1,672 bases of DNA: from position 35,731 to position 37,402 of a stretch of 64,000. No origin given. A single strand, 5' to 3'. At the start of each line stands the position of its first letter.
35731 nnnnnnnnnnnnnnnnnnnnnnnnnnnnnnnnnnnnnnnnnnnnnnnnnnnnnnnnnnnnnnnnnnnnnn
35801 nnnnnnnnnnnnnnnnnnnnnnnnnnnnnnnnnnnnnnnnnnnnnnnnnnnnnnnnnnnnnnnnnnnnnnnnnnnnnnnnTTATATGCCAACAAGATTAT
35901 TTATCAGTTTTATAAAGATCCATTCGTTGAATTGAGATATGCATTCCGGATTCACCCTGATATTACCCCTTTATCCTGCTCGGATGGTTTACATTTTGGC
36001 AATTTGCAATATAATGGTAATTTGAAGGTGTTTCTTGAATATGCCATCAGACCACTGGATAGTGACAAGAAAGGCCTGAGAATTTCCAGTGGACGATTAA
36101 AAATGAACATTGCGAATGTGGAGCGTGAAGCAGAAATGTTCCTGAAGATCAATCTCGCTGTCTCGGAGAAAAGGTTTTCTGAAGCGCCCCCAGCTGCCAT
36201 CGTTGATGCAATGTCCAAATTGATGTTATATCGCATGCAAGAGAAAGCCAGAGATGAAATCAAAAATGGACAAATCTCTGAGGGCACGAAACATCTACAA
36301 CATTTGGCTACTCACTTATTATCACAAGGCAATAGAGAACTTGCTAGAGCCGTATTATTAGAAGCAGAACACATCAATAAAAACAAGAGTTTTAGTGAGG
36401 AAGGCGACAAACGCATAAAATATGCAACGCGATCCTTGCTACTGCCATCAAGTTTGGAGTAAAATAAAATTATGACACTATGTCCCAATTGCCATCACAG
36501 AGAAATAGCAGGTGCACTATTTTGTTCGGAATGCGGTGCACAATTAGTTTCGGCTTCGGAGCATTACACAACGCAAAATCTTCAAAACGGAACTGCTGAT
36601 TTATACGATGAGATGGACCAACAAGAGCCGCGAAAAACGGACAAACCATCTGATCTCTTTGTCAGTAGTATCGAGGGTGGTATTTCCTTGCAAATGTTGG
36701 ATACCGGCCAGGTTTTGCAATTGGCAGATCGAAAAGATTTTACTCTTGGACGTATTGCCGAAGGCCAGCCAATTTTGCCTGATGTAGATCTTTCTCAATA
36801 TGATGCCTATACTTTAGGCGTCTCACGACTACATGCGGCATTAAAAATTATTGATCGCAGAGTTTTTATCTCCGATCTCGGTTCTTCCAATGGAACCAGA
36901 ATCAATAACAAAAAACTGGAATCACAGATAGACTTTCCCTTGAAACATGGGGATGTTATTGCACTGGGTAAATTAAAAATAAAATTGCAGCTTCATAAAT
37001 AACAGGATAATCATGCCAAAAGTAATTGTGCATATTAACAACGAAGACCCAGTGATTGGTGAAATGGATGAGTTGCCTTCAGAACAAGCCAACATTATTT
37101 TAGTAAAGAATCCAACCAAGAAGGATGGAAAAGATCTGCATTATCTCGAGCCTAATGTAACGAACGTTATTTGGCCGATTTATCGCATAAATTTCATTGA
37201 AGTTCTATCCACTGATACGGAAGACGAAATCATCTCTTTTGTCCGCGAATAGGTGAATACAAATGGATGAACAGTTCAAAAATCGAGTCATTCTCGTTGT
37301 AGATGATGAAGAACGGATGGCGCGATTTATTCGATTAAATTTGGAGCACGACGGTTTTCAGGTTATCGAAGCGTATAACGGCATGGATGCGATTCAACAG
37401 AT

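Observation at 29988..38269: Eukaryote-like Ser/Thr signalling island: two Hanks kinases (one with PQQ propeller), PP2C, J-domain–VWA fusion, FHA–zinc-ribbon, SH3b, DUF971, orphan OmpR regulator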

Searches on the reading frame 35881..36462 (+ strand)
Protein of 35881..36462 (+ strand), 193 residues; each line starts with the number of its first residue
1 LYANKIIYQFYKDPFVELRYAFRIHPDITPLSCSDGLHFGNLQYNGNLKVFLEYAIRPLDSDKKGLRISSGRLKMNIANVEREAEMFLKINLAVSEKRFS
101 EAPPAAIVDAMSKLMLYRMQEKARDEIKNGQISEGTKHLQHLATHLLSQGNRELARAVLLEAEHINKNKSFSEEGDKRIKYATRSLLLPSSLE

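Call 88: search_protein_families(library=pfam, proteins=[window:35881-36462:+], max_evalue=10)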
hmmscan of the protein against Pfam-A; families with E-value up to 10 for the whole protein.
window:35881-36462:+ (193 aa): 1 family
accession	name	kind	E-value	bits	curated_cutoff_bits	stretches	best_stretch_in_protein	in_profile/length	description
PF04012.17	PspA_IM30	-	0.034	14.2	33.9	1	121-167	52-98/220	PspA/IM30 family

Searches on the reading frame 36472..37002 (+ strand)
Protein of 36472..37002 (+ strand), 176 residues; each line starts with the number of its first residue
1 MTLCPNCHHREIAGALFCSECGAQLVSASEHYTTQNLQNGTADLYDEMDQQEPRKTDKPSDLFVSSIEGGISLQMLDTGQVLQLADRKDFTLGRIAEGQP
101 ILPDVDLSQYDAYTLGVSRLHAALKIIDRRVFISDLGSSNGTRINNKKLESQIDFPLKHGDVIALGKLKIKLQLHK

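Call 3: search_protein_families(library=pfam, proteins=[window:36472-37002:+], max_evalue=0.01)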
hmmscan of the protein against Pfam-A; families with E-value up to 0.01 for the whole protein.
window:36472-37002:+ (176 aa): 4 families
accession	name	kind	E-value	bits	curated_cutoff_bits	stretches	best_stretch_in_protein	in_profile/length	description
PF00498.31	FHA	-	4e-13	50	20.7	1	110-166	14-67/67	FHA domain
PF16697.10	Yop-YscD_cpl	-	2.5e-09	37.7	33.2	1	116-173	35-91/94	Inner membrane component of T3SS, cytoplasmic domain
PF13240.11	Zn_Ribbon_1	-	0.00024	21.2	25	1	4-25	2-23/23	zinc-ribbon domain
PF12773.13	DZR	-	0.00095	19.7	27.3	1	4-26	1-23/45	Double zinc ribbon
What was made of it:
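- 36472..37002 (+): ArnA-like protein, 176 aa: N-terminal C4 zinc ribbon (C4, C7, C18, C21), a variable linker with a conserved T34-Q, and a C-terminal FHA domain. Pfam FHA 4e-13, Zn_Ribbon_1 2.4e-4 (call 3).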

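Call 62: search_solved_structures(query=A5, max_evalue=1, show_alignments=0)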
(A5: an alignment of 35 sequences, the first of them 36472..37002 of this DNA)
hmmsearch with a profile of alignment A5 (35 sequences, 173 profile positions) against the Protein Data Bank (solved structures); distinct sequences matched with E-value up to 1: 53.
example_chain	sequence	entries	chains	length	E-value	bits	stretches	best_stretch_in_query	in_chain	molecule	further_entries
5a8i_A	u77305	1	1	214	1.4e-10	44.7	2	101-169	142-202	ARNA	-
8s05_C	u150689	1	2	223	2.2e-10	44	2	112-169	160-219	Conserved protein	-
2lc1_A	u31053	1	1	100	3.3e-09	40.2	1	67-171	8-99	Putative uncharacterized protein TB39.8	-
3po8_A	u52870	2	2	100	3.7e-09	40.1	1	68-171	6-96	Putative uncharacterized protein TB39.8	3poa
1uht_A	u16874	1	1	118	1.1e-08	38.5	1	112-166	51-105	expressed protein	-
6hc1_A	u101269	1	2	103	3.4e-08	36.9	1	112-170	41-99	GGDEF domain protein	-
3oun_A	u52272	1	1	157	3.5e-08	36.9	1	68-168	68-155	Putative uncharacterized protein TB39.8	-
6hc0_B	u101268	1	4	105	3.6e-08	36.9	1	112-170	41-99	GGDEF domain protein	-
6a8w_A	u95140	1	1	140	3.6e-08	36.8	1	113-163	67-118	Vacuolar protein sorting-associated protein 64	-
6hbz_A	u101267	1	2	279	2.8e-07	34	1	112-169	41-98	GGDEF domain protein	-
2kkl_A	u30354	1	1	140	4.3e-07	33.4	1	113-170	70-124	Uncharacterized protein Mb1858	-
2kfu_A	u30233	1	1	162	5.9e-07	32.9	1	113-170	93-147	Rv1827 pThr 22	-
6i2p_D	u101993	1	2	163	6e-07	32.9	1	113-170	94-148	Glycogen accumulation regulator GarA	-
2jqj_A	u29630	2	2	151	6e-07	32.9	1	70-164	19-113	DNA damage response protein kinase DUN1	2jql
3gqs_A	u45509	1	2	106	6.2e-07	32.8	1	113-164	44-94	Adenylate cyclase-like protein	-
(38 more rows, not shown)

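Call 64: search_solved_structures(query=A5, max_evalue=1e-9, show_alignments=2)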
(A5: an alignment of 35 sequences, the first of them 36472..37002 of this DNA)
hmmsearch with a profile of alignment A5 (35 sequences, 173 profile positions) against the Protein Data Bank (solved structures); distinct sequences matched with E-value up to 1e-9: 2.
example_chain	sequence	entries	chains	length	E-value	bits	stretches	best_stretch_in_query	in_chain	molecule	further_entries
5a8i_A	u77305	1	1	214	1.4e-10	44.7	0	101-169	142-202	ARNA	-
8s05_C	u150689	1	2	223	2.2e-10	44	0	112-169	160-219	Conserved protein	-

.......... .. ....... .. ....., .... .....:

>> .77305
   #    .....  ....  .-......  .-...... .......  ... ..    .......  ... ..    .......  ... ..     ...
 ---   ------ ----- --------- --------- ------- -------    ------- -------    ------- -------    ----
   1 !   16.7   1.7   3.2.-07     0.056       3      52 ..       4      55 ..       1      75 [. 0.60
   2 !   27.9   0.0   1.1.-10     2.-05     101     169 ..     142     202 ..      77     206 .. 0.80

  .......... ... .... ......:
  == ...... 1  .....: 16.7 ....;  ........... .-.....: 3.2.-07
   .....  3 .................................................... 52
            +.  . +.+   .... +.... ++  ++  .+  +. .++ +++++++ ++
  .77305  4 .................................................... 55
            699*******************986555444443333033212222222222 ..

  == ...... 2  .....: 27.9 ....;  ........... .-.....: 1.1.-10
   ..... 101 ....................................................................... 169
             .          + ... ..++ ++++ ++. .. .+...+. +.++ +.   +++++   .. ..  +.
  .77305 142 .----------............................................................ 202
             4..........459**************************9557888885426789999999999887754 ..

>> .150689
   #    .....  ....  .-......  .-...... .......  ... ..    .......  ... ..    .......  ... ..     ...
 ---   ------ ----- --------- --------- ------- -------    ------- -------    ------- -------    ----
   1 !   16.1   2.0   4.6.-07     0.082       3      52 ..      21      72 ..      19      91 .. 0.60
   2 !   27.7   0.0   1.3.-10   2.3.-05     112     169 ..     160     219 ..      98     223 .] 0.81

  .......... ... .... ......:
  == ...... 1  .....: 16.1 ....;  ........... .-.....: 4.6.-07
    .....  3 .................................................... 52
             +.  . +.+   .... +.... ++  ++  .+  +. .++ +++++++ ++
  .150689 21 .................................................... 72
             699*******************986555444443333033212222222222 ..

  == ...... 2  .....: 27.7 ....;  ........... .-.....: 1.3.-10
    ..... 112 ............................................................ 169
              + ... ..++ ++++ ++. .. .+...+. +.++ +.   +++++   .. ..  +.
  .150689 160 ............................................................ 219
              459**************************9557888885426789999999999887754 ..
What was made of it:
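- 36472..37002 (+): The best two PDB hits are ArnA (5a8i_A 1.4e-10, 8s05_C 2.2e-10), with both the zinc ribbon and the FHA domain aligned (calls 62, 64).
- On ArnA/ArnB-type FHA-vWA phospho-switch: ArnA is the best PDB hit, with both domains aligned (calls 62, 64).
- The zinc ribbon shows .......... in both proteins (calls 62, 64).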

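Call 70: search_protein_families(library=padloc, proteins=[window:36472-37002:+], max_evalue=0.001)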
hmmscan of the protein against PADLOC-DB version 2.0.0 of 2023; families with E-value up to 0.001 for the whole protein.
window:36472-37002:+ (176 aa): 0 families

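Call 71: search_protein_families(library=ncbifam, proteins=[window:36472-37002:+], max_evalue=0.001)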
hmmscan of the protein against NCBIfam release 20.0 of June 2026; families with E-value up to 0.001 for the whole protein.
window:36472-37002:+ (176 aa): 5 families
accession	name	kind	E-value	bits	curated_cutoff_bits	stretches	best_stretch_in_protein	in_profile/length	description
NF049868.1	FhaB_Rv0019c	equivalog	1.8e-07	31.4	125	1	77-172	76-158/158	FHA domain-containing protein FhaB/FipA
NF041660.2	oxygluDhInhib_OdhI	equivalog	8.2e-07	28.9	200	1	42-170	8-125/130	oxoglutarate dehydrogenase inhibitor Odhl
TIGR03354.1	VI_FHA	hypoth_equivalog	1e-06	28.9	120.25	1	84-175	20-104/420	type VI secretion system-associated FHA domain protein TagH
NF033760.1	gliding_GltG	equivalog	4.7e-05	22.1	650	1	117-173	43-97/650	adventurous gliding motility protein GltG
NF049861.1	SCO2400_fam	subfamily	0.00034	21.2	55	1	1-55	1-55/136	SCO2400 family protein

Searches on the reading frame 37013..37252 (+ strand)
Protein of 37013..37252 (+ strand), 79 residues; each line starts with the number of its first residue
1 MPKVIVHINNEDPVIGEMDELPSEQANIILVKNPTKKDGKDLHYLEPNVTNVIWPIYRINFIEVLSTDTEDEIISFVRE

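Call 3: search_protein_families(library=pfam, proteins=[window:37013-37252:+], max_evalue=0.01)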
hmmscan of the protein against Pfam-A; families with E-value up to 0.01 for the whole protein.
window:37013-37252:+ (79 aa): 0 families

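Call 27: search_protein_families(library=pfam, alignment_id=A1, max_evalue=10)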
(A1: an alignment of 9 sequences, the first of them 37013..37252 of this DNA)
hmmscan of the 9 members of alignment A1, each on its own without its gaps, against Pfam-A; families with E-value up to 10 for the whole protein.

A. member 1, window:37013-37252:+ (79 aa): 0 families

B. families by the number of members that match (of 9 scanned): 0 families

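Call 46: search_protein_representatives(protein=window:37013-37252:+)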
Query: 79 residues. Proteins with E-value up to 0.001 (for the whole library): 119; up to 1e-10: 29; up to 1e-30: 0. The best 119 are listed.
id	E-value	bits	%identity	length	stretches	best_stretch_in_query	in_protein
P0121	3.4e-24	100.5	57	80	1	1-79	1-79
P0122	1.7e-18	82.4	48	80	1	3-79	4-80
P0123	1.0e-16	76.7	44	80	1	3-79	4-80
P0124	1.5e-15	73.0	52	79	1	3-79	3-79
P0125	2.2e-15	72.5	46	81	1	4-79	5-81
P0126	5.5e-15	71.2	43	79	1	4-79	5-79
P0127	3.3e-14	68.7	42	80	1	4-79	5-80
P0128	3.3e-14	68.7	43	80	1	4-78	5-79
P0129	3.7e-14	68.6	54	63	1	4-62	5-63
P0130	3.4e-13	65.5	54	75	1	23-79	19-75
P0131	3.7e-13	65.4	58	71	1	3-59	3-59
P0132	5.1e-13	65.0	39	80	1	4-79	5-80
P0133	5.6e-13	64.8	39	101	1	4-79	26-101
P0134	9.5e-13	64.1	52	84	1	3-60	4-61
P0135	1.9e-12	63.1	44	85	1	4-66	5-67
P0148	7.8e-11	58.0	45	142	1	3-66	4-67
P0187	2.0e-07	47.1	48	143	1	22-79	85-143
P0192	7.4e-07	45.4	34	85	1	3-78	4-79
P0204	4.6e-06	42.8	44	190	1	3-50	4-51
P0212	1.3e-05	41.4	29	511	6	15-49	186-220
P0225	9.5e-05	38.7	47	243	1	3-49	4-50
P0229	2.3e-04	37.4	32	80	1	4-79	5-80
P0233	2.9e-04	37.1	38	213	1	15-78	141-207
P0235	4.7e-04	36.4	49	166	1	3-49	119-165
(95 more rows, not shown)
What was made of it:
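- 37013..37252 (+): 79-aa protein with an Sm/LSm-like five-stranded barrel (residues 3-65) and a disordered acidic tail ending in FVRE. It matches no family in Pfam, NCBIfam or PADLOC. 119 clusters at 50% identity (call 46).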

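Call 54: search_protein_families(library=pfam, proteins=[P0212, P0233, P0225, P0204, P0148, P0187, P0235], max_evalue=0.01)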
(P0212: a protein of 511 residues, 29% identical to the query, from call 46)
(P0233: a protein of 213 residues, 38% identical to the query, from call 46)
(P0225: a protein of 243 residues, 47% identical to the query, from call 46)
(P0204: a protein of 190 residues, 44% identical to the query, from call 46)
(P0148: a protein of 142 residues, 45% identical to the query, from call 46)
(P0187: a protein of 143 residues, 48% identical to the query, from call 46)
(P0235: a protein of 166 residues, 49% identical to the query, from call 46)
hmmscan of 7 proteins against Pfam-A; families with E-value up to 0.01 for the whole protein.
P0212 (511 aa): 2 families
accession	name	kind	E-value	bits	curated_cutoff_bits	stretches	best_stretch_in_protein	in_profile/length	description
PF18703.7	MALT1_Ig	-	1.3e-12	48.5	26.4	0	48-85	4-43/138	MALT1 Ig-like domain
PF07828.18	PA-IL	-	7.4e-12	45.8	22.5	0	392-447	28-84/121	PA-IL-like protein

P0233 (213 aa): 3 families
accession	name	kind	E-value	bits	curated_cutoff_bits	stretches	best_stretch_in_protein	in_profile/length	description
PF13570.13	Beta-prop_ACSF4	-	2.8e-27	96.4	133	2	1-75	148-221/329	Beta-alanine-activating enzyme, beta-propeller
PF13360.13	PQQ_2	-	8.5e-24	84.9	27.6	2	1-101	36-146/233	Outer membrane protein assembly factor BamB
PF01011.28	PQQ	-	8.8e-05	21.8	26.7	0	20-74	528-584/595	Glucose/ethanol/alcohol dehydrogenase, beta-propeller domain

P0225 (243 aa): 2 families
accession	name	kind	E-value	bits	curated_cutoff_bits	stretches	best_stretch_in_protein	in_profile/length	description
PF00005.33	ABC_tran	-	4.3e-18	66.7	25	1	89-192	46-136/137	ABC transporter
PF02463.25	SMC_N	-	0.0072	16.2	40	1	126-239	135-213/220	RecF/RecN/SMC N terminal domain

P0204 (190 aa): 3 families
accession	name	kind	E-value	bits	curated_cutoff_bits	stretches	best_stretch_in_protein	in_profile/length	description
PF14522.11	Cytochrome_C7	-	5.9e-05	23.3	24.8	1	84-125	11-54/67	Cytochrome c7 and related cytochrome c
PF13435.11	Cytochrome_C554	-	0.0044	18.4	20.8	0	67-94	57-84/84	Cytochrome c554 and c-prime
PF14537.11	Cytochrom_c3_2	-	0.0052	17.7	25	1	79-123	19-68/79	Cytochrome c3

P0148 (142 aa): 0 families

P0187 (143 aa): 1 family
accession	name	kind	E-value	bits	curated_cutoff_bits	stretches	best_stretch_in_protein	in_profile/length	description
PF12870.14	DUF4878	-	0.00046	20.9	24.1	1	21-105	1-95/112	Domain of unknown function (DUF4878)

P0235 (166 aa): 4 families
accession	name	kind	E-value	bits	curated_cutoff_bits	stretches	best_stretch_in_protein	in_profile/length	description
PF13570.13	Beta-prop_ACSF4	-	7.2e-14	52.3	133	1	3-79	139-216/329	Beta-alanine-activating enzyme, beta-propeller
PF13360.13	PQQ_2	-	5.1e-13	49.7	27.6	1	3-101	29-129/233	Outer membrane protein assembly factor BamB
PF25292.1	Beta-prop_CGLA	-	1.3e-05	25.3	26.8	1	11-63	48-103/316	Lambda-carrageenase beta-propeller domain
PF01011.28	PQQ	-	0.0017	17.6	26.7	0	40-78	50-88/595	Glucose/ethanol/alcohol dehydrogenase, beta-propeller domain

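Call 56: find_encoding_contigs(protein=P0233, flank=6000, max_places=3)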
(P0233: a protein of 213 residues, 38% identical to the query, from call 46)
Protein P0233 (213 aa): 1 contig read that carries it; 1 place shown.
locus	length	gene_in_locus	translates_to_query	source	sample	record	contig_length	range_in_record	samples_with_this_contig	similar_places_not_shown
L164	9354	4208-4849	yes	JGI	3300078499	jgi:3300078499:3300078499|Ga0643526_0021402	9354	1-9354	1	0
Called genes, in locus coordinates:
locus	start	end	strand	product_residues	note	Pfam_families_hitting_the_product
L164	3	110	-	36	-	?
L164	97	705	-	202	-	PF07638:Sigma70_ECF (weak), PF04542:Sigma70_r2, PF08281:Sigma70_r4_2, PF04545:Sigma70_r4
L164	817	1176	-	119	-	-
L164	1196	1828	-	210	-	PF02577:BFN_dom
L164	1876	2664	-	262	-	PF10502:Peptidase_S26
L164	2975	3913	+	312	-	PF00069:Pkinase (weak), PF07714:PK_Tyr_Ser-Thr (faint), PF03109:ABC1 (faint), PF00069:Pkinase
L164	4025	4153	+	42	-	-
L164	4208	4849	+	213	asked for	PF13360:PQQ_2, PF13570:Beta-prop_ACSF4, PF13360:PQQ_2 (weak)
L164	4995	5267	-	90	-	PF02416:TatA_B_E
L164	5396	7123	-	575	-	PF00496:SBP_bac_5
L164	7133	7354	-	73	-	PF03840:SecG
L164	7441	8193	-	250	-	PF00121:TIM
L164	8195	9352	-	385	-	?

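Call 57: find_encoding_contigs(protein=P0235, flank=6000, max_places=3)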
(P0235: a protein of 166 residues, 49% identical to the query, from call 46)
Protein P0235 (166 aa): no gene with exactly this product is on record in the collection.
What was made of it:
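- Tried and rejected: P0235's contig was not on record (call 57).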

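Call 66: predict_structure(alignment_id=A4)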
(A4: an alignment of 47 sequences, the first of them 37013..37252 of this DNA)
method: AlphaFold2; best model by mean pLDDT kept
length: 79 residues; sequences in the alignment: 47
mean_pLDDT: 88.5   pTM: 0.72
mean pLDDT of the five models: 88.5, 88.0, 87.9, 87.9, 86.4
residues with pLDDT >= 90: 63; 70-90: 3; 50-70: 10; < 50: 3
segments of 3 or more residues with pLDDT < 50: 71-73
pLDDT, mean of each block of 10 residues (from residue 1): 94 96 96 95 95 97 78 53
secondary structure, 60 per line:
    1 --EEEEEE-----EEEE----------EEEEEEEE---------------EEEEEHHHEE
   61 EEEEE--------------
elements in order: E3-8 E14-17 E28-35 E51-55 E59-65
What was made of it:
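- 37013..37252 (+): AF2 pLDDT 88.5 (call 66).
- On Sm/LSm/Hfq fold (79-aa protein): AF2 pLDDT about 95 over residues 1-65 (call 66).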

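Call 70: search_protein_families(library=padloc, proteins=[window:37013-37252:+], max_evalue=0.001)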
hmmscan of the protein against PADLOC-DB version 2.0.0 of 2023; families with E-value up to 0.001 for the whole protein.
window:37013-37252:+ (79 aa): 0 families

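Call 71: search_protein_families(library=ncbifam, proteins=[window:37013-37252:+], max_evalue=0.001)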
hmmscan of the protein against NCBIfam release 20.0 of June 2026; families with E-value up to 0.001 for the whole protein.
window:37013-37252:+ (79 aa): 0 families
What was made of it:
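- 37013..37252 (+): No matches in calls 3, 27, 70, 71.
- On Sm/LSm/Hfq fold (79-aa protein): No sequence-family match (calls 27, 71).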

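Call 74: find_encoding_contigs(protein=P0192, flank=7000, max_places=2)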
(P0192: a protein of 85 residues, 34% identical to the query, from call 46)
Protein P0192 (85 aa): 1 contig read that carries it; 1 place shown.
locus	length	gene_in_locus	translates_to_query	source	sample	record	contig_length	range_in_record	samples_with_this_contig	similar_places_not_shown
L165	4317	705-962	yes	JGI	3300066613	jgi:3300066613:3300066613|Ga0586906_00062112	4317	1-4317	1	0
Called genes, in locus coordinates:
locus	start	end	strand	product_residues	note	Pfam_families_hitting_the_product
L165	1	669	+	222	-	?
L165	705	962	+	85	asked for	-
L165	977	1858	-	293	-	PF00149:Metallophos, PF12850:Metallophos_2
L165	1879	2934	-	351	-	PF00109:ketoacyl-synt (faint), PF00108:Thiolase_N, PF08545:ACP_syn_III, PF08541:ACP_syn_III_C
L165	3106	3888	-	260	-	PF07722:Peptidase_C26, PF00117:GATase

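Call 75: find_encoding_contigs(protein=P0229, flank=7000, max_places=2)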
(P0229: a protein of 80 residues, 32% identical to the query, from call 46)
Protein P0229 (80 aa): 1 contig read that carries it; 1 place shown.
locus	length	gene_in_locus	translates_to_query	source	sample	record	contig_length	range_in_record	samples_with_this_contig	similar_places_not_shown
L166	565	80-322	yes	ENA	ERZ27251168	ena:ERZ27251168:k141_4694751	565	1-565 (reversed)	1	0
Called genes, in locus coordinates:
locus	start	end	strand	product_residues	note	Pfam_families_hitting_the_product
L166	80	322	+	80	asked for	-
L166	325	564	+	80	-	?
